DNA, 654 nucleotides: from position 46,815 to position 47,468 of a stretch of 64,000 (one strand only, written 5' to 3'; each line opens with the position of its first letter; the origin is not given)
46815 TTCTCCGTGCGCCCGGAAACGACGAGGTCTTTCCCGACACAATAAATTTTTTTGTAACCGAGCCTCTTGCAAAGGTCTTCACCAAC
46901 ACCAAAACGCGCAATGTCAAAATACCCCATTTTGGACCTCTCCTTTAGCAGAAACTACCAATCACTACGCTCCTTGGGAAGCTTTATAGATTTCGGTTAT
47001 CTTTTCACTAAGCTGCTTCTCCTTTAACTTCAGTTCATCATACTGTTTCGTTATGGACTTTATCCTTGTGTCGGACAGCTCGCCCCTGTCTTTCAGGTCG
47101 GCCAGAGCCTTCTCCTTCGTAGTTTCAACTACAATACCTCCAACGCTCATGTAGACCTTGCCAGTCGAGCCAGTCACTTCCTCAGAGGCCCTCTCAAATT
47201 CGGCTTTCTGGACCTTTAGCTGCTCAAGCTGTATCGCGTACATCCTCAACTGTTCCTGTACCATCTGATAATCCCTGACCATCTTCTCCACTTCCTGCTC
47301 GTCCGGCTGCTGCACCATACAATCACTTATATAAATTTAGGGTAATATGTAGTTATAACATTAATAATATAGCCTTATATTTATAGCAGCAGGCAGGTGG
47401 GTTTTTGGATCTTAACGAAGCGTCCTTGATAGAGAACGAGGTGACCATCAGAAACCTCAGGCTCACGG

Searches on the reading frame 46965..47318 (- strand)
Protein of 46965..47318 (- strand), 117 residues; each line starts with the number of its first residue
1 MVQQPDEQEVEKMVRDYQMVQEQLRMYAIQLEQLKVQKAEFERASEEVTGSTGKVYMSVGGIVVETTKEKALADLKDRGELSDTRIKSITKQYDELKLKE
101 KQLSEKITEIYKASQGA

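Call 7: search_protein_families(library=pfam, proteins=[window:46965-47318:-], max_evalue=0.01)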
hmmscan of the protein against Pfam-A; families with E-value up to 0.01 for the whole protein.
window:46965-47318:- (117 aa): 3 families
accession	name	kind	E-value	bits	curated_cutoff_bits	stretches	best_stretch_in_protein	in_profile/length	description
PF01920.25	Prefoldin_2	-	7.9e-14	52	27.6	1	12-113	2-102/106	Prefoldin subunit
PF17274.7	DUF5339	-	0.0018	19.5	27.7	1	7-54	9-59/70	Family of unknown function (DUF5339)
PF02996.22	Prefoldin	-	0.0019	18.6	23.2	0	51-112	57-119/120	Prefoldin subunit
